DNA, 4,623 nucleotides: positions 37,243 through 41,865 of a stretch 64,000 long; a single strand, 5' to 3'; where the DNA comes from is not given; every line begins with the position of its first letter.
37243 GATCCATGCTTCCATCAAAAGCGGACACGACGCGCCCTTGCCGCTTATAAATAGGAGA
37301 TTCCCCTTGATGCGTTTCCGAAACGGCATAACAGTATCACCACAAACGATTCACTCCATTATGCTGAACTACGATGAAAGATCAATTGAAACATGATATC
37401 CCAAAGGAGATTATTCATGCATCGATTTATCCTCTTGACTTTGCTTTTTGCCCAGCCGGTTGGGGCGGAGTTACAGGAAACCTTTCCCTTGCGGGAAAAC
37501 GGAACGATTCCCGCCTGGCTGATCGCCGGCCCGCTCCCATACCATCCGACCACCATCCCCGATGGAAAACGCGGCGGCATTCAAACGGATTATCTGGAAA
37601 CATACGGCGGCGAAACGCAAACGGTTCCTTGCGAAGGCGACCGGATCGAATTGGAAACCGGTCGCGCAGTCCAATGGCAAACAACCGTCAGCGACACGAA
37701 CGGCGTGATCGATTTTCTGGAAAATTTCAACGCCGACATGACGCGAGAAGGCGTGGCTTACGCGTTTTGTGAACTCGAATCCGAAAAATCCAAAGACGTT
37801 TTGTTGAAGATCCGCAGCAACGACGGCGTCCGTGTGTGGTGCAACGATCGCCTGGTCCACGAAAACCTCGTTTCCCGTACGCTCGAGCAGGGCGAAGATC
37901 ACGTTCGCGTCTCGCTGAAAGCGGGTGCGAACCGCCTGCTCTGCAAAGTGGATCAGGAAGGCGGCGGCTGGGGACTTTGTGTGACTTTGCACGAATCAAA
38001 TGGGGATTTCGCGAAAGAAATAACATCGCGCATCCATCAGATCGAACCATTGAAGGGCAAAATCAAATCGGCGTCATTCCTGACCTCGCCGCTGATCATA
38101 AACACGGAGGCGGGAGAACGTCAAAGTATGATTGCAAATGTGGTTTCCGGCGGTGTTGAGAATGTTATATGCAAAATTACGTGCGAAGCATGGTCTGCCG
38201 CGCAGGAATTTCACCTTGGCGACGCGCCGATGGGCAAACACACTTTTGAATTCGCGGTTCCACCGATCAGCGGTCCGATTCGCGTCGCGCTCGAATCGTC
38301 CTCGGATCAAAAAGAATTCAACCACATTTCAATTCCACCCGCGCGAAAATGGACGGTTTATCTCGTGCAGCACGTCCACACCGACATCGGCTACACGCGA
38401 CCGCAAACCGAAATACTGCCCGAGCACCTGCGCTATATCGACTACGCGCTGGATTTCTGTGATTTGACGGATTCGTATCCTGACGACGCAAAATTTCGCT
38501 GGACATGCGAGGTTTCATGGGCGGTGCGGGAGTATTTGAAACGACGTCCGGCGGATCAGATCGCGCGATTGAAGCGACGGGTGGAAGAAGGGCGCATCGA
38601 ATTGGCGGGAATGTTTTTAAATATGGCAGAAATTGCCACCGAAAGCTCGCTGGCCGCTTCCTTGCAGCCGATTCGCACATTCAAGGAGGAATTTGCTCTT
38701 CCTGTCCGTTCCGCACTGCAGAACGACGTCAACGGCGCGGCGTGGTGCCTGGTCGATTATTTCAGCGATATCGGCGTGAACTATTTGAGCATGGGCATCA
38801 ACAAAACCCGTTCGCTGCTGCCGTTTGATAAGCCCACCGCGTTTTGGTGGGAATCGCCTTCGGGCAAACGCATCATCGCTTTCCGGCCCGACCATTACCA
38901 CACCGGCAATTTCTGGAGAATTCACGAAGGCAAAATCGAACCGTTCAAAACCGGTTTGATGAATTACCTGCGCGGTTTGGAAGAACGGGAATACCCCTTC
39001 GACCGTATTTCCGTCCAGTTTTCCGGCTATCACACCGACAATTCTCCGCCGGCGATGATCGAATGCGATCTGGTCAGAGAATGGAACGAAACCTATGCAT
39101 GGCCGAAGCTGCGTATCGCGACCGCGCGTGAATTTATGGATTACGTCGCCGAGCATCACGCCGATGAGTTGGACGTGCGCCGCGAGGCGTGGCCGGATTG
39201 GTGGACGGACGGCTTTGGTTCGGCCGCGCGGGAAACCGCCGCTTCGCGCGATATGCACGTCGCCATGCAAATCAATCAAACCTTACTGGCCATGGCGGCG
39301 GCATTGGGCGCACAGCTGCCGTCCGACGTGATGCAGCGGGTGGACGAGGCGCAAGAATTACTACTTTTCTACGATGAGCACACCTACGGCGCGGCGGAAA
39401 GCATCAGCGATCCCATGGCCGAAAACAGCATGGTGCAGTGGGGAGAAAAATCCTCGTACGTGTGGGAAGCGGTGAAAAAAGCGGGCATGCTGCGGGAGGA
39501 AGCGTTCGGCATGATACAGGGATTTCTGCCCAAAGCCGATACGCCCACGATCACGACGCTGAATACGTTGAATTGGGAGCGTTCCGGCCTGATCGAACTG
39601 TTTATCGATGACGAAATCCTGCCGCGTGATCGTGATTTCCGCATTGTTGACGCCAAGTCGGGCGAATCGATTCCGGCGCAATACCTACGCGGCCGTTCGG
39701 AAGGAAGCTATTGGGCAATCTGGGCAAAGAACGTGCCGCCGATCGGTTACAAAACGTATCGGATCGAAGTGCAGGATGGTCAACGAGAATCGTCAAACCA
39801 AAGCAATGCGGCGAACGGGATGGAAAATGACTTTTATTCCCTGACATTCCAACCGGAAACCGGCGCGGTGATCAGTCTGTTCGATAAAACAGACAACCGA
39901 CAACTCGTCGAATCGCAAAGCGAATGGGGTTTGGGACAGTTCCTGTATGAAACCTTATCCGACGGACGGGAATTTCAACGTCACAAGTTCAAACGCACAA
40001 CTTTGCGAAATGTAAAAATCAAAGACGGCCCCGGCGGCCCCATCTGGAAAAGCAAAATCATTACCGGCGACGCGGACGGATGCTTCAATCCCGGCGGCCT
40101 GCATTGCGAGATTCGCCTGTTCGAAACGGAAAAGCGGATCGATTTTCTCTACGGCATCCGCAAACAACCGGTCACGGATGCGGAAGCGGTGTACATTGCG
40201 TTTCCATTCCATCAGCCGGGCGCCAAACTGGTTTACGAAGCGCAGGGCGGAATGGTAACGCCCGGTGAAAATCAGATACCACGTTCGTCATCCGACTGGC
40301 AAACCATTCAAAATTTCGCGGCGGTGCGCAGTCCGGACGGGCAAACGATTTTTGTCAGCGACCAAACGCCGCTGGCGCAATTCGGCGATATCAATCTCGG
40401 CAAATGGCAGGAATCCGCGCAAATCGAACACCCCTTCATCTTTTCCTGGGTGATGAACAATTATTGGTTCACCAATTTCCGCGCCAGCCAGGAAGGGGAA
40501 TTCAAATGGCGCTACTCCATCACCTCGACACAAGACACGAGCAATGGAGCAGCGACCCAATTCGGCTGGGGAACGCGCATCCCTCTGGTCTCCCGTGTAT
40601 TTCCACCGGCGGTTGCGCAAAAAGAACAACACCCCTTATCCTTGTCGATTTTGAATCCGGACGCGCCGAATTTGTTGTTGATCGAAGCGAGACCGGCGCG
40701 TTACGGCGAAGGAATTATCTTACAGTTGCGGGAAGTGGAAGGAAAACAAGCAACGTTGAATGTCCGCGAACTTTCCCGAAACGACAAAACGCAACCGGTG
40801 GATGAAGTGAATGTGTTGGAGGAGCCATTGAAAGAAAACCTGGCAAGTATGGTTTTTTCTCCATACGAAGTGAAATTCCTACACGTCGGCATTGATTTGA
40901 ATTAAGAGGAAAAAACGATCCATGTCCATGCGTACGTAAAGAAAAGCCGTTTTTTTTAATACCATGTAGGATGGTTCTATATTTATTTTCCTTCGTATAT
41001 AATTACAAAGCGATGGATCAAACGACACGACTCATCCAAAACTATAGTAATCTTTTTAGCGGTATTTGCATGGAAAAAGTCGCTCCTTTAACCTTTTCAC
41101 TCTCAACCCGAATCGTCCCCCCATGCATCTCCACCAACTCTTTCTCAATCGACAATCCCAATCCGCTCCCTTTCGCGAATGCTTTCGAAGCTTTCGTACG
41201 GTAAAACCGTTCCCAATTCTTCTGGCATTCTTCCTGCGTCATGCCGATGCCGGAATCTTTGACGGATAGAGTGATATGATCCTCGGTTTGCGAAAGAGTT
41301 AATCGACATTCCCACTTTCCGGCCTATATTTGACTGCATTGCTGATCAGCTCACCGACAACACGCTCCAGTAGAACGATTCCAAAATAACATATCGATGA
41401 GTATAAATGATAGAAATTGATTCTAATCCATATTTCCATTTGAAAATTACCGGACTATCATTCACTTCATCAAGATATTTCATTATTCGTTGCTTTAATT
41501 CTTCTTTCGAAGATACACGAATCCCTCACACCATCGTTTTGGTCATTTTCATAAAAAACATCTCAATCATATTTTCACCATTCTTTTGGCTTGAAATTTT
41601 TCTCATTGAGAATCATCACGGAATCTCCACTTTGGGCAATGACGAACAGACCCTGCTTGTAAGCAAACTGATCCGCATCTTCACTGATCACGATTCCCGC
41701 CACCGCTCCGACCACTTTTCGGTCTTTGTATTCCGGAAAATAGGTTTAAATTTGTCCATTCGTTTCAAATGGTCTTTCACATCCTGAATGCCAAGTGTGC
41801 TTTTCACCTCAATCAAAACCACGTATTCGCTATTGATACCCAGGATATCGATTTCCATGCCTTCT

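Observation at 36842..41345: Two decayed copies of a histidine-kinase ATP-binding domain, in direct orientation with the same truncation point, bracket the GH38-like gene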

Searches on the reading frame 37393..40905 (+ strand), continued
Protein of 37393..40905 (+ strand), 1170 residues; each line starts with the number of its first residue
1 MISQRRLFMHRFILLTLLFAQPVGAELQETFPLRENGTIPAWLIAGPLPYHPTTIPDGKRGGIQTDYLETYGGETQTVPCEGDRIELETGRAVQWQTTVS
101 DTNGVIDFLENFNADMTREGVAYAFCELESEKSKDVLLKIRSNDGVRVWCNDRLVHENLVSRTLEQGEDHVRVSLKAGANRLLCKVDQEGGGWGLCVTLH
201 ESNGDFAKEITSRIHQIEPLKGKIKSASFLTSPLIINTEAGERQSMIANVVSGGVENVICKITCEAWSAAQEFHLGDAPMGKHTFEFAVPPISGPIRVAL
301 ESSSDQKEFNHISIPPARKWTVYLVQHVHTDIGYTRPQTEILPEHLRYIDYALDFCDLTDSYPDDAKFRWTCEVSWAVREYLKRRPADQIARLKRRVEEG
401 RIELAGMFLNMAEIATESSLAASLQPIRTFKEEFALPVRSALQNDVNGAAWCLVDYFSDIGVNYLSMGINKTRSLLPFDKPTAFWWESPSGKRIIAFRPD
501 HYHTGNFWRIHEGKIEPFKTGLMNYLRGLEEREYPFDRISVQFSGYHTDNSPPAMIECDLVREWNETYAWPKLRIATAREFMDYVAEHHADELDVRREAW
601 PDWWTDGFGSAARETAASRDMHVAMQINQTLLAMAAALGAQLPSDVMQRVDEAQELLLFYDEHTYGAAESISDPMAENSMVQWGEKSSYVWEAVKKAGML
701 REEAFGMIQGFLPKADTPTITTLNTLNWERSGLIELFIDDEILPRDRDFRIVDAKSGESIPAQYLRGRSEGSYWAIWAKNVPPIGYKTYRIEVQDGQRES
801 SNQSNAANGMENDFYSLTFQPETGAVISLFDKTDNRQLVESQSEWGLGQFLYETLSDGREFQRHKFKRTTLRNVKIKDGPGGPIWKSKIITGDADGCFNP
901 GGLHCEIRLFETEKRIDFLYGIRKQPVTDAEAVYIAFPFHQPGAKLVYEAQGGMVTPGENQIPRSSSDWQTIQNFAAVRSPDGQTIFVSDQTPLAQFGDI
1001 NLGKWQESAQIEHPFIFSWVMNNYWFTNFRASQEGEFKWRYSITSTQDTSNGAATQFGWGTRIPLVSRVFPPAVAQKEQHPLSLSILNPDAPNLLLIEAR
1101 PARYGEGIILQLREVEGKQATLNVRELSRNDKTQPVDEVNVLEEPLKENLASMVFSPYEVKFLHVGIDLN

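Call 25: find_encoding_contigs(protein=P0007, flank=8000, max_places=3)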
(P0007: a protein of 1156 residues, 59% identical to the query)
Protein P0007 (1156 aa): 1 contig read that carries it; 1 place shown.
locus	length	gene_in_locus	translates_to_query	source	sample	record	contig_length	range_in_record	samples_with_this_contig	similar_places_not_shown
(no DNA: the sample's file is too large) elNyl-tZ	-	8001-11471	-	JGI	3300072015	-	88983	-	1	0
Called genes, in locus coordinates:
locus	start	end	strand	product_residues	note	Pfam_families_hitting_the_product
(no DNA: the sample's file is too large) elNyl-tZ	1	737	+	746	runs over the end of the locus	PF06439:3keto-disac_hyd, PF14587:Glyco_hydr_30_2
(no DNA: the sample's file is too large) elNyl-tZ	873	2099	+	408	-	PF12006:DUF3500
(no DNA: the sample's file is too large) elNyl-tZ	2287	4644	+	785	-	-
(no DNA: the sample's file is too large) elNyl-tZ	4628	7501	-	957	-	-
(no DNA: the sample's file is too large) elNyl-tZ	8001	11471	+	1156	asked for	PF01074:Glyco_hydro_38N, PF09261:Alpha-mann_mid (faint), PF07748:Glyco_hydro_38C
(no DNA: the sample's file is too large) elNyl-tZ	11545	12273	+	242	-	PF06917:Pectate_lyase_2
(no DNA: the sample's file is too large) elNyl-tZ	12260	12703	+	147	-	-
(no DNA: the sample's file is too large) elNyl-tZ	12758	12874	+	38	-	-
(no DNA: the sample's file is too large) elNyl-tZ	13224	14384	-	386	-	PF13173:AAA_14, PF13635:DUF4143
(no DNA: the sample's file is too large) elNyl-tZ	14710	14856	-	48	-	-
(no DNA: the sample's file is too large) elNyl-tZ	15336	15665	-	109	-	PF01934:HepT-like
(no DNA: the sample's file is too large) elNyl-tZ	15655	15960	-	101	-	PF01909:NTP_transf_2, PF18765:Polbeta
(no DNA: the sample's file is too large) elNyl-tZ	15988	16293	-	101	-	PF01909:NTP_transf_2, PF18765:Polbeta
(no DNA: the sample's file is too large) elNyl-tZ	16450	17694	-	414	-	PF13191:AAA_16 (weak), PF13173:AAA_14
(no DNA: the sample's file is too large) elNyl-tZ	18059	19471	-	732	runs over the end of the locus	PF13810:DUF4185 (faint), PF24316:Tli3 (faint), PF25852:DUF6242_C (faint), PF02012:BNR (faint), PF15899:BNR_6 (faint), PF13088:BNR_2, PF15902:Sortilin-Vps10 (weak), PF13088:BNR_2, +1 more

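Call 53: list_cluster_members(proteins=[P0001, P0123])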
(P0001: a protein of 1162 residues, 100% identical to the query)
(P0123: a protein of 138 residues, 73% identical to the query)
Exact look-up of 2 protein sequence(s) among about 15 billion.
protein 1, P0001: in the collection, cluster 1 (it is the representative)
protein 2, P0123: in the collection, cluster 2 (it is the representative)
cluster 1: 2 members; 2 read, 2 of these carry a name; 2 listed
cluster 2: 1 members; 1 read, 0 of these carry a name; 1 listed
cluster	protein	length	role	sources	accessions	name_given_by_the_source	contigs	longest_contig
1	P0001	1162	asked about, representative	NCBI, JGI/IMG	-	hypothetical protein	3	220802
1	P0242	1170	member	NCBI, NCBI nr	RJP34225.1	MAG: hypothetical protein C4527_02960 [Candidatus Omnitrophota bacterium]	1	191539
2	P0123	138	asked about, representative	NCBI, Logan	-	-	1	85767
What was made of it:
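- The source is a MAG (call 53).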

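Call 74: find_encoding_contigs(protein=P0003, flank=6000, max_places=2)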
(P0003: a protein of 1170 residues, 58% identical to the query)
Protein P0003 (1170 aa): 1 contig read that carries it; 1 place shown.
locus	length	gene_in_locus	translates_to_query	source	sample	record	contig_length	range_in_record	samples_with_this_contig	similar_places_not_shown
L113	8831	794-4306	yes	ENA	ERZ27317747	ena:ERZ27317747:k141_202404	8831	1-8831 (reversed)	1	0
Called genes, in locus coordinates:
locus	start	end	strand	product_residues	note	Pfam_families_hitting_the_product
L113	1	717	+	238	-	?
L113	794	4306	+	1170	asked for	PF01074:Glyco_hydro_38N, PF07748:Glyco_hydro_38C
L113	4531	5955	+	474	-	PF13291:ACT_4 (weak), PF00390:malic, PF03949:Malic_M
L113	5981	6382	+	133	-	PF00903:Glyoxalase, PF12681:Glyoxalase_2 (weak), PF13468:Glyoxalase_3 (weak), PF13669:Glyoxalase_4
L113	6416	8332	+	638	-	PF00474:SSF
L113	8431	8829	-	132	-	?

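Call 75: find_encoding_contigs(protein=P0006, flank=6000, max_places=3)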
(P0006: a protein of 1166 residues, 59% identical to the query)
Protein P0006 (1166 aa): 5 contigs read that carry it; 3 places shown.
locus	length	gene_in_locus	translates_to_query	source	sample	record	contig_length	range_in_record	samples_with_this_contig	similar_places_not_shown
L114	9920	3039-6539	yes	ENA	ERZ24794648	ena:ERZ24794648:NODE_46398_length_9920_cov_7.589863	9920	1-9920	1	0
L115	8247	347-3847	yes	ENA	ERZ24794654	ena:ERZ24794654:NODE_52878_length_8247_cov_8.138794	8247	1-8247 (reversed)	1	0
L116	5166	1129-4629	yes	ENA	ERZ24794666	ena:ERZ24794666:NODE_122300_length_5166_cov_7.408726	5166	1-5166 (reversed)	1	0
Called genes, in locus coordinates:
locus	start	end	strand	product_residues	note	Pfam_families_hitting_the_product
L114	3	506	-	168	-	?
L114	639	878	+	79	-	-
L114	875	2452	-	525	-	PF00270:DEAD, PF04851:ResIII (weak), PF00271:Helicase_C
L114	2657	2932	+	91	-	PF13701:DDE_Tnp_1_4 (weak)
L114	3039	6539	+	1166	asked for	PF01074:Glyco_hydro_38N, PF07748:Glyco_hydro_38C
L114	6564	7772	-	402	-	PF07994:NAD_binding_5, PF01658:Inos-1-P_synth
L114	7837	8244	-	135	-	PF01597:GCV_H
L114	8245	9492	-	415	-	PF01571:GCV_T, PF08669:GCV_T_C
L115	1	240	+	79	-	?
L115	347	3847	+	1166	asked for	PF01074:Glyco_hydro_38N, PF07748:Glyco_hydro_38C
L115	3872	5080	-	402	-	PF07994:NAD_binding_5, PF01658:Inos-1-P_synth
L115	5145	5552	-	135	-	PF01597:GCV_H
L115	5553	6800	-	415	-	PF01571:GCV_T, PF08669:GCV_T_C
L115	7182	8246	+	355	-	?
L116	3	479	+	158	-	?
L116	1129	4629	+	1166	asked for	PF01074:Glyco_hydro_38N, PF07748:Glyco_hydro_38C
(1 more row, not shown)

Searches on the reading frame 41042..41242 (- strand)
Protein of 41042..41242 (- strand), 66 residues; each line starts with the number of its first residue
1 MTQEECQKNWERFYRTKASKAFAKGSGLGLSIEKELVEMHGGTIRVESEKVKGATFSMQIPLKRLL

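Call 56: find_encoding_contigs(protein=window:41042-41242:-, flank=1000, max_places=10)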
Protein window:41042-41242:- (66 aa): 1 contig read that carries it; 1 place shown.
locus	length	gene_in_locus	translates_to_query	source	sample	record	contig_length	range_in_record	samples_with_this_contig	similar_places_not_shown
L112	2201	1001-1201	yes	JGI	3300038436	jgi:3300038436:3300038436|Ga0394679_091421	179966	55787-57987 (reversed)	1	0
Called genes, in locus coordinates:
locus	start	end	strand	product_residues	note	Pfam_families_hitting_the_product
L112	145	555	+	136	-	-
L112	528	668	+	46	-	-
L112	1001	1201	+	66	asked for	PF02518:HATPase_c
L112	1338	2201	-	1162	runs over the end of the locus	PF01074:Glyco_hydro_38N, PF09261:Alpha-mann_mid (weak), PF07748:Glyco_hydro_38C (faint)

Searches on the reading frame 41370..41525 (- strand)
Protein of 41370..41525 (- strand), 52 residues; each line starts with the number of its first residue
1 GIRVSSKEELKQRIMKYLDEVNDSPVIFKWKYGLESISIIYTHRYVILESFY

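Call 34: search_protein_families(library=ncbifam, proteins=[window:41370-41525:-], max_evalue=1)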
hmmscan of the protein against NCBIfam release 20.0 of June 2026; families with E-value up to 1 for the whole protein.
seq(52 aa): 0 families

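Call 35: search_protein_families(library=pfam, proteins=[window:41370-41525:-], max_evalue=10)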
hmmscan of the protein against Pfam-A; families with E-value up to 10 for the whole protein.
seq(52 aa): 3 families
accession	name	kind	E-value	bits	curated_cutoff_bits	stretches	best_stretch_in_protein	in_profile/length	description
PF18953.6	SAP_new25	-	0.01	15.9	26.3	1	5-20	26-41/51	SAP domain-containing new25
PF10934.14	Sheath_initiator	-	0.018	15.5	32.9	1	3-41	19-57/104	Contractile injection system sheath initiator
PF01007.26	IRK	-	0.059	13.6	22.7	1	7-50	11-54/141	Inward rectifier potassium channel transmembrane domain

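Call 37: search_dna_similar(query=window:41370-41525:-, collection=plasmids, mode=protein, max_evalue=10, max_rows=15)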
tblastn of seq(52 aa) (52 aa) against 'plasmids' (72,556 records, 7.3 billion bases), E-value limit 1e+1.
Records with a match: 30; places in all: 47; records where one place covers at least 80% of the query: 1.
Best place of each record, by identity: 60-80% 6; <60% 24.
By first word of the organism name: Persicobacter 5; Burkholderia 5; Mesorhizobium 4; Rhizobium 4; Bradyrhizobium 2; Caballeronia 2; Methylosinus 2; Deinococcus 2; Polaromonas 1; Simplicispira 1; and 2 more.
By predicted mobility (MOB-suite, as given by PLSDB): non-mobilizable 24; conjugative 4; mobilizable 2.
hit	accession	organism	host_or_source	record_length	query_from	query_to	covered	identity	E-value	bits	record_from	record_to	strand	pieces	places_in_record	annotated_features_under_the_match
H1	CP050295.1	Mesorhizobium loti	Oxytropis kamtschatica,cell ...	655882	2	34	63%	66.7%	1e-5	47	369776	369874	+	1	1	IS630 family transposase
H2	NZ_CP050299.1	Mesorhizobium huakuii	Oxytropis kamtschatica,cell ...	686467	2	34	63%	66.7%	1e-5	47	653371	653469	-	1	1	IS630 family transposase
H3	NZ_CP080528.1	Mesorhizobium sp. AR07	Oxytropis sp.,Cell culture,root nodule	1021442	2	34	63%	66.7%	1e-5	46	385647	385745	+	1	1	record has no annotation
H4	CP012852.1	Persicobacter sp. JZB09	cell culture,soil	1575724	1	37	71%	56.8%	3e-6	48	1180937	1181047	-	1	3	none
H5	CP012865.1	Persicobacter sp. JZB09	cell culture,soil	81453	1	37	71%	56.8%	4e-6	48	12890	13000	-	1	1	record has no annotation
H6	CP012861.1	Persicobacter sp. JZB09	cell culture,soil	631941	1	37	71%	56.8%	4e-6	48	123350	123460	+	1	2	record has no annotation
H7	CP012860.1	Persicobacter sp. JZB09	cell culture,soil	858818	1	37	71%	56.8%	4e-6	48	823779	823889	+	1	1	record has no annotation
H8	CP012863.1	Persicobacter sp. JZB09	cell culture,soil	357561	1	37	71%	56.8%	4e-6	48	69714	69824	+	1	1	record has no annotation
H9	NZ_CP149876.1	Rhizobium sp. T1473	Medicago sativa,Cell Culture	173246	2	34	63%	57.6%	1e-3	41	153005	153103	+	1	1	none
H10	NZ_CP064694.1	Bradyrhizobium sp. 187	Acmispon strigosus,cell culture,root ...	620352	2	34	63%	57.6%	1e-3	41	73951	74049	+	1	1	IS630 family transposase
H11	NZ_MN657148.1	Polaromonas sp.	-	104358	2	30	56%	65.5%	6e-5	44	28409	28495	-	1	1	IS630 family transposase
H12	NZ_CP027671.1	Simplicispira suum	cell culture,Dust collector of pigpen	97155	2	31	58%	60.0%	3e-5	45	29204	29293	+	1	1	IS630 family transposase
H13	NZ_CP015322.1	Mesorhizobium amorphae CCNWGS0123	Robinia pseudoacacia,cell culture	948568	2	32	60%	51.6%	1e-1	35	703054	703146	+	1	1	none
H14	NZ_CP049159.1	Caballeronia sp. SBC1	whole organism,soil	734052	2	31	58%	53.3%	2e-3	40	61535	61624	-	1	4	none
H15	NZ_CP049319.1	Caballeronia sp. SBC2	whole organism,soil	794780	2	31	58%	53.3%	2e-3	40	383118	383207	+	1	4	none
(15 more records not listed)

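Call 39: get_annotated_region(hit=H1, flank=1500)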
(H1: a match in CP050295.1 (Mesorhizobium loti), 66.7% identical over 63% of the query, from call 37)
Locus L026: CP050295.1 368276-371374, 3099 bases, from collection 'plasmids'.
description: Mesorhizobium loti strain 582 plasmid p_1, complete sequence
organism: Mesorhizobium loti (NCBI taxid 381)
taxonomy: Bacteria; Pseudomonadota; Alphaproteobacteria; Hyphomicrobiales; Phyllobacteriaceae; Mesorhizobium; Mesorhizobium loti
host: -; source: Oxytropis kamtschatica,cell culture,root nodule; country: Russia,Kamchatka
typing (MOB-suite, as given by PLSDB): non-mobilizable; mating-pair formation MPF_T
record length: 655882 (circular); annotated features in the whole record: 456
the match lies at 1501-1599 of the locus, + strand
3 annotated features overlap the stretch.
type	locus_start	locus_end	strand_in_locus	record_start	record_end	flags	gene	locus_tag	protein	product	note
CDS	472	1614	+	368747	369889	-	-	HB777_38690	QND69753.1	IS630 family transposase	-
CDS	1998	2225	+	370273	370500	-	-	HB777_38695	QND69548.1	helix-turn-helix transcriptional regulator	-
CDS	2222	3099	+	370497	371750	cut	-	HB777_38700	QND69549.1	type II toxin-antitoxin system HipA family toxin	-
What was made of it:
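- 41372..41597 (-): Remnant of an IS630-family insertion sequence: the last ~60 codons of the transposase (..NMIEMF................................) plus a ~50-nt tail. It ends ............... directly against fragB. The peptide hits annotated IS630 transposase C-termini, E 1e-5 to 3e-6 (calls 37, 39).
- On IS630-family insertion sequence: Hits to annotated IS630 transposases (calls 37, 39).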

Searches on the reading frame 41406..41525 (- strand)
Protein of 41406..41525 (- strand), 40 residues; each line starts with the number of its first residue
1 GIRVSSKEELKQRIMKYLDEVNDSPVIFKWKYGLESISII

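Call 40: find_homologous_proteins(query=window:41406-41525:-, max_evalue=10)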
Query seq(40 aa) (40 aa): 1 proteins with E <= 10 among 1 candidates.
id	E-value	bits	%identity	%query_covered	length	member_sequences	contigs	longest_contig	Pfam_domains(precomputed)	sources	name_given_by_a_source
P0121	9.2e-7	45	62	93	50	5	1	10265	-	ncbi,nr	ncbi:MAG TPA: hypothetical protein HA348_04835 [Thermoplasmata archaeon]|nr:hypothetical protein [Th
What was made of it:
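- On IS630-family insertion sequence: No intact homologue was retrieved (call 40).
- Tried and rejected: The peptide search gave one 50-aa fragment (call 40).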

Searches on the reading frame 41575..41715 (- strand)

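Call 34: search_protein_families(library=ncbifam, proteins=[window:41575-41715:-], max_evalue=1)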
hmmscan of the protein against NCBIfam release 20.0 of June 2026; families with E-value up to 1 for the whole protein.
window:41575-41715:- (46 aa): 1 family
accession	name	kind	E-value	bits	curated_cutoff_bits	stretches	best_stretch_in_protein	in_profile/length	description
NF002917.0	PRK03537.1-3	equivalog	0.075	12.2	264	1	2-34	224-256/267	molybdate ABC transporter substrate-binding protein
